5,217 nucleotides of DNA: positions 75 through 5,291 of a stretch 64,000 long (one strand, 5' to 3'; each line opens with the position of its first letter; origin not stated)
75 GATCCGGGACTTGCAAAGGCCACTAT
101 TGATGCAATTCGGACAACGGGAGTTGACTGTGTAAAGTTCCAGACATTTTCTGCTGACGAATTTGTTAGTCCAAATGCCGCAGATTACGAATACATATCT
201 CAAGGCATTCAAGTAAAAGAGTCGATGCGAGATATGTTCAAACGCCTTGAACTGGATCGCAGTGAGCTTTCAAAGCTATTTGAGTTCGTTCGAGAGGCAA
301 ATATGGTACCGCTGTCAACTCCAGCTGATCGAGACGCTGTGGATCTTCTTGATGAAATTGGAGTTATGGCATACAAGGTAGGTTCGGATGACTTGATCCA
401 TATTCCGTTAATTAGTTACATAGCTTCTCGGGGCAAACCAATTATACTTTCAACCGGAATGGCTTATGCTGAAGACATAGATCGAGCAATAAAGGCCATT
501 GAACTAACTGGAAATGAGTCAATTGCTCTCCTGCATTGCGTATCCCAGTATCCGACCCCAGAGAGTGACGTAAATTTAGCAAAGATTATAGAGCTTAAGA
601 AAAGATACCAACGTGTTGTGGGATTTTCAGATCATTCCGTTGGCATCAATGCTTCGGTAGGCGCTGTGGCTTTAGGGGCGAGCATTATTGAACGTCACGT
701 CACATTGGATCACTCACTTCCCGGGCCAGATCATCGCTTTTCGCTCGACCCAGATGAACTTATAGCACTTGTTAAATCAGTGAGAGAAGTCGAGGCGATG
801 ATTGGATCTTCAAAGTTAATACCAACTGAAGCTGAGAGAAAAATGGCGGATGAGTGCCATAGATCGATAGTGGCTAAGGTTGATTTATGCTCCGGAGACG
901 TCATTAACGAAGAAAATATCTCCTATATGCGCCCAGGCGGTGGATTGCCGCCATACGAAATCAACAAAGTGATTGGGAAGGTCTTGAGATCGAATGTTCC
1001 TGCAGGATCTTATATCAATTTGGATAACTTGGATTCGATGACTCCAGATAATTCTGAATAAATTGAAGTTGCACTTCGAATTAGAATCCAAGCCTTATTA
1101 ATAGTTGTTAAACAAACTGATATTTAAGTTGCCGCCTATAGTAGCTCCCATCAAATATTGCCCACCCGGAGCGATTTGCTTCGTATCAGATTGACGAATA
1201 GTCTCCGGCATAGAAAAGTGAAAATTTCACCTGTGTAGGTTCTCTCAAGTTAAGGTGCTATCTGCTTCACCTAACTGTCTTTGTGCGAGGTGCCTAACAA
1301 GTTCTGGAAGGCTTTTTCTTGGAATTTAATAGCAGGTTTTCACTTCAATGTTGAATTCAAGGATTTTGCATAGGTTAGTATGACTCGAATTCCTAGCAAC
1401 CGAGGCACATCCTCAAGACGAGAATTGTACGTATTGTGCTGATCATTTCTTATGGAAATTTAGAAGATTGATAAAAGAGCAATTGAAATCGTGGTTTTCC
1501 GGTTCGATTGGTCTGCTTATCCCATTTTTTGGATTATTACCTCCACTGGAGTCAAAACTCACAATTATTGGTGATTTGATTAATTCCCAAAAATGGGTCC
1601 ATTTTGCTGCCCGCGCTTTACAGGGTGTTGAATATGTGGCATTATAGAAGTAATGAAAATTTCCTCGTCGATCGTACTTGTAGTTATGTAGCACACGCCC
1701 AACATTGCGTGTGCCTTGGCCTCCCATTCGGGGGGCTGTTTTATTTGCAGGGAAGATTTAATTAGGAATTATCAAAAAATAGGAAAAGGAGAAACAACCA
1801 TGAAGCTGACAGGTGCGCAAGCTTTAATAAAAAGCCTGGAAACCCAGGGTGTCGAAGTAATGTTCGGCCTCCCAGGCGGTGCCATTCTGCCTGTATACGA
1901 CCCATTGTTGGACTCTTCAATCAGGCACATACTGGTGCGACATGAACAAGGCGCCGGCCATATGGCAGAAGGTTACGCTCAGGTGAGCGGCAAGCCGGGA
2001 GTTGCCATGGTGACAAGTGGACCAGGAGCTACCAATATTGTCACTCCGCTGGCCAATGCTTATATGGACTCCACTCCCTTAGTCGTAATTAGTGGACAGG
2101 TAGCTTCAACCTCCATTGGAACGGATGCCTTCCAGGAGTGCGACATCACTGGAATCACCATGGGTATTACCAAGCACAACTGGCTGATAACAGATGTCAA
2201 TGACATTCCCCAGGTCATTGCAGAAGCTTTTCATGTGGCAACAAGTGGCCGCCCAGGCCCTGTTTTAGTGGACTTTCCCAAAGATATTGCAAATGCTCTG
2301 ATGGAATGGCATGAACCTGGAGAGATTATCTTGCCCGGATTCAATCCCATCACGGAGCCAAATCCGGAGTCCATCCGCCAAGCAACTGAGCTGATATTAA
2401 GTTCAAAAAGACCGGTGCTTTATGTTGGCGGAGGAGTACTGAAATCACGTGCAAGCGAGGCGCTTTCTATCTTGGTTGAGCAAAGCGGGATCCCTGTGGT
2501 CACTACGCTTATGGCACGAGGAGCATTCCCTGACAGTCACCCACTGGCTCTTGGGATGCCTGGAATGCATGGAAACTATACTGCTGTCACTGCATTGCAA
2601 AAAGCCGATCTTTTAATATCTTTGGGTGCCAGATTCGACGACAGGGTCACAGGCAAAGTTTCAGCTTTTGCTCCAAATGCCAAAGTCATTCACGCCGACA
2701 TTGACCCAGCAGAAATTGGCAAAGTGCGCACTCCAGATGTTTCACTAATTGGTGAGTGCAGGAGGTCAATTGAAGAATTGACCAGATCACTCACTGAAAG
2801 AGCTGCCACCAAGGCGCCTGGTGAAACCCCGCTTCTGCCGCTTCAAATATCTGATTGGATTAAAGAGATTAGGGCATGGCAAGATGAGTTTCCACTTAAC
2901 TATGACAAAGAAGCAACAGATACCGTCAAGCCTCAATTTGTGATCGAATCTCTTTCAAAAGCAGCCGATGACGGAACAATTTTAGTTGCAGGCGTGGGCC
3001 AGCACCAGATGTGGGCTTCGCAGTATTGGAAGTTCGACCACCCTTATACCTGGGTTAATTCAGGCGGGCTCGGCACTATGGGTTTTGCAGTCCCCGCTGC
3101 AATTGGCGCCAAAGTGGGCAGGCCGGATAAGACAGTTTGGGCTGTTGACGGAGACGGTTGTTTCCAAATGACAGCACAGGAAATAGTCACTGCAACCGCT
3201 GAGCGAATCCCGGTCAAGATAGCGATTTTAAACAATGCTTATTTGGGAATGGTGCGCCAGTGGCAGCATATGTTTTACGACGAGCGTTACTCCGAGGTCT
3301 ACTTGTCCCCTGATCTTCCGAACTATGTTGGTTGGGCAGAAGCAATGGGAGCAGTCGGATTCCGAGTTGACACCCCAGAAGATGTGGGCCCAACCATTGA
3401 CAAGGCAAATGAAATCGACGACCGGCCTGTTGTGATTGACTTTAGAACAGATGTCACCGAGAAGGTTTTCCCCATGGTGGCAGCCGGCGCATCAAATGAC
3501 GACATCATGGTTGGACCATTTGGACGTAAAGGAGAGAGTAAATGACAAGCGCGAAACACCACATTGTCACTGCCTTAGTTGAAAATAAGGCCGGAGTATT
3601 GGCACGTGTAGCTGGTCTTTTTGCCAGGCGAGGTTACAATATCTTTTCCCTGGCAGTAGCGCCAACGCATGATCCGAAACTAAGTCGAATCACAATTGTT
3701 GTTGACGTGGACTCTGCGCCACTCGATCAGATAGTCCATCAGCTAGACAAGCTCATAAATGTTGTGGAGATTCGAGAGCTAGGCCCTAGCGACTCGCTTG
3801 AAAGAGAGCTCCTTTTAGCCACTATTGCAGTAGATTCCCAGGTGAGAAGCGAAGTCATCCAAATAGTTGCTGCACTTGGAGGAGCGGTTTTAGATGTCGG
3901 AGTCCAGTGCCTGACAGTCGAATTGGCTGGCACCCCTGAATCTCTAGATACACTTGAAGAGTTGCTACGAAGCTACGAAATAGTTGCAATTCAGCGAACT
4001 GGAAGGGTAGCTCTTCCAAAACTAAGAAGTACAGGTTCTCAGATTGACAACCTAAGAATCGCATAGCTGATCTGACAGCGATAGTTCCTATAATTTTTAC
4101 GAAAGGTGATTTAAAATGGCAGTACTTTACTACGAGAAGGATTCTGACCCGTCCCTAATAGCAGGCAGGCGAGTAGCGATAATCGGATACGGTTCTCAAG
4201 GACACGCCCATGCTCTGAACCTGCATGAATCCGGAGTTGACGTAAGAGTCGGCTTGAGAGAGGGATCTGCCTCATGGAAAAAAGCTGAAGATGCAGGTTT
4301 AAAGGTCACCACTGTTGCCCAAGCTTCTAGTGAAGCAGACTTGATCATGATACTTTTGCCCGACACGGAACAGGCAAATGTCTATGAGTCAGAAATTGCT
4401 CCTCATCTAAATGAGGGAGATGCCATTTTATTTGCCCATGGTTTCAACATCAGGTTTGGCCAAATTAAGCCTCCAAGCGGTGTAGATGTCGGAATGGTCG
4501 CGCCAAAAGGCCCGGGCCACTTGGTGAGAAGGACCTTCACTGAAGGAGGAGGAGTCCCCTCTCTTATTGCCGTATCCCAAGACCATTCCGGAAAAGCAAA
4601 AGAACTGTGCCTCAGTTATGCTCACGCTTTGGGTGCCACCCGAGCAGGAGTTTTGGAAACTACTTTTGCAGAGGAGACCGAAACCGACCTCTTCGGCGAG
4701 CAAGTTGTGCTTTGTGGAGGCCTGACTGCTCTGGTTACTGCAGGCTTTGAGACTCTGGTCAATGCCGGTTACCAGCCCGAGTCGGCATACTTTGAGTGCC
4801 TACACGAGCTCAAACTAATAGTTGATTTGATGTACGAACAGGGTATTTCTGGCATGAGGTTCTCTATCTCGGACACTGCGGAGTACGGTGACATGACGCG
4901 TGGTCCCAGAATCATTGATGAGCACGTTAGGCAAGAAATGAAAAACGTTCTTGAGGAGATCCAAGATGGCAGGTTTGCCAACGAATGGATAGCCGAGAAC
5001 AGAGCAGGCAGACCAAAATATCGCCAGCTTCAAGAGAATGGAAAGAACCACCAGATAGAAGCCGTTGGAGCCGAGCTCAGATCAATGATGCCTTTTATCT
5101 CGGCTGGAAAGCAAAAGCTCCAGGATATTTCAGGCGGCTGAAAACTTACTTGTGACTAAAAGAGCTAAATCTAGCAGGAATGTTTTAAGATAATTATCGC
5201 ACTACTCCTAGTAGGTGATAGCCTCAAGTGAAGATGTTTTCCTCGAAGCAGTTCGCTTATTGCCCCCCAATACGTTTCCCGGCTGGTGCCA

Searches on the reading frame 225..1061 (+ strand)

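Call 18: search_protein_families(library=pfam, proteins=[window:225-1061:+], max_evalue=0.001)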
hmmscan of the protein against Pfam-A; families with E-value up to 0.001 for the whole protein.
window:225-1061:+ (278 aa): 2 families
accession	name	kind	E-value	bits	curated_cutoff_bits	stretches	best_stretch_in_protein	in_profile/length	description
PF03102.20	NeuB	-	4.4e-71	239.6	22.1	1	3-196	46-239/241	NeuB family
PF08666.17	SAF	-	3.1e-11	44.1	21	1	213-269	2-62/63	SAF domain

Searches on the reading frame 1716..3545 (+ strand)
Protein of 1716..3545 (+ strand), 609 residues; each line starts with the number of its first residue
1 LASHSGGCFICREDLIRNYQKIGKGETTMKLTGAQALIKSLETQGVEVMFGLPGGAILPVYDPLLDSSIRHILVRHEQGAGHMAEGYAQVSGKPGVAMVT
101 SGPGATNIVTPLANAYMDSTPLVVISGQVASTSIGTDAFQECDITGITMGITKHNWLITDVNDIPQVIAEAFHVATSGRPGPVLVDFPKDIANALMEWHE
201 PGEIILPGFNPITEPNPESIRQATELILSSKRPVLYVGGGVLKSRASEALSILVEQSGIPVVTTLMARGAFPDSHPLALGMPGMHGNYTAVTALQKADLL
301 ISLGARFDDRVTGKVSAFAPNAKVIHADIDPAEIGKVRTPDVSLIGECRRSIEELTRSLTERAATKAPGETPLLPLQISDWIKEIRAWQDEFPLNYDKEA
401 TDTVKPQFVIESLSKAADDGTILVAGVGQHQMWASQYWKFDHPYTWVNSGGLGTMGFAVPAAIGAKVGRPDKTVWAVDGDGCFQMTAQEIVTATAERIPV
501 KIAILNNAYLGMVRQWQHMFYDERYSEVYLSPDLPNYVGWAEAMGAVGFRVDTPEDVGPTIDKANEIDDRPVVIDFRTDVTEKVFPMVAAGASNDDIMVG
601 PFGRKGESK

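Call 18: search_protein_families(library=pfam, proteins=[window:1716-3545:+], max_evalue=0.001)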
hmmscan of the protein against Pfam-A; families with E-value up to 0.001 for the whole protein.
window:1716-3545:+ (609 aa): 3 families
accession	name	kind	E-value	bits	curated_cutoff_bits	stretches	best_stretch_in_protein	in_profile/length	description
PF02775.26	TPP_enzyme_C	-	3.6e-52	176.6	21.9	1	426-576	1-151/151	Thiamine pyrophosphate enzyme, C-terminal TPP binding domain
PF00205.28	TPP_enzyme_M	-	5.1e-49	165.9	30.4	1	220-355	1-137/137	Thiamine pyrophosphate enzyme, central domain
PF02776.23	TPP_enzyme_N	-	8.5e-43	145.4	26.8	1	32-146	2-118/119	Thiamine pyrophosphate enzyme, N-terminal TPP binding domain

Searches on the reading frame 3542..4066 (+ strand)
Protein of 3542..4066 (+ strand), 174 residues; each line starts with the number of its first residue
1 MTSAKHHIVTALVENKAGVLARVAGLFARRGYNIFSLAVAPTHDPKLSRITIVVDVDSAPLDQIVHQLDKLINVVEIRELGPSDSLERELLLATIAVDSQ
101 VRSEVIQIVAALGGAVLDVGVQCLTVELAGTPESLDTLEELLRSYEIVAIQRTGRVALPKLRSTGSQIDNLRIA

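Call 18: search_protein_families(library=pfam, proteins=[window:3542-4066:+], max_evalue=0.001)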
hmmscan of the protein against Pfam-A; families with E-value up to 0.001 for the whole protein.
window:3542-4066:+ (174 aa): 4 families
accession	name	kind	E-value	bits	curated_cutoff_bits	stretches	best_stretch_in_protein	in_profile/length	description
PF22629.2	ACT_AHAS_ss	-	1.7e-23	83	27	1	12-76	4-67/67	AHAS small subunit-like ACT domain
PF10369.15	ALS_ss_C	-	7.2e-18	64.8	23.2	1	88-159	1-72/74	Small subunit of acetolactate synthase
PF13710.12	ACT_5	-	1.4e-14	54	27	1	17-77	3-62/62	ACT domain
PF01842.31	ACT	-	3.7e-14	52.6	27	1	7-72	1-65/66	ACT domain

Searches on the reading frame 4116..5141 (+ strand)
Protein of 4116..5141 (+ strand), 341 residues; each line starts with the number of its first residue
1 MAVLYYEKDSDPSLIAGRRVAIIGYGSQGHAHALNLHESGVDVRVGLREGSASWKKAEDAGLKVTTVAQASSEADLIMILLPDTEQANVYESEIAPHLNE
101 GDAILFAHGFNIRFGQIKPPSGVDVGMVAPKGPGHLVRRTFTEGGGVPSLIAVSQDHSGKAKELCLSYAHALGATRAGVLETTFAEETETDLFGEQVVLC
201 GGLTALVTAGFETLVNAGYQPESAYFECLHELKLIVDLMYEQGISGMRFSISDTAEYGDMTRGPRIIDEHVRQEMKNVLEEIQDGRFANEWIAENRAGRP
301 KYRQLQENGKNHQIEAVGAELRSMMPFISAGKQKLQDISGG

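Call 18: search_protein_families(library=pfam, proteins=[window:4116-5141:+], max_evalue=0.001)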
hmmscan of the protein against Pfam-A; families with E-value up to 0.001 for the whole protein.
window:4116-5141:+ (341 aa): 6 families
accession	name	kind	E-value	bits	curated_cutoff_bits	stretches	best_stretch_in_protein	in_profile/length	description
PF07991.19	KARI_N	-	2.9e-75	251.8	20.6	1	15-178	2-165/165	Acetohydroxy acid isomeroreductase, NADPH-binding domain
PF01450.25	KARI_C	-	1.4e-65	220.4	29.1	1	184-326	1-143/144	Ketol-acid reductoisomerase, C-terminal domain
PF03446.21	NAD_binding_2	-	5.2e-07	30.2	21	1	19-104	1-89/161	NAD binding domain of 6-phosphogluconate dehydrogenase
PF03807.23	F420_oxidored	-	3.1e-06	28.1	21.6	1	19-92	1-78/94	NADP oxidoreductase coenzyme F420-dependent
PF02826.25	2-Hacid_dh_C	-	4.2e-06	26.7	25.1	1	13-87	32-105/178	D-isomer specific 2-hydroxyacid dehydrogenase, NAD binding domain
PF02558.23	ApbA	-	0.00019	21.5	22.2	1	20-107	1-99/150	Ketopantoate reductase PanE/ApbA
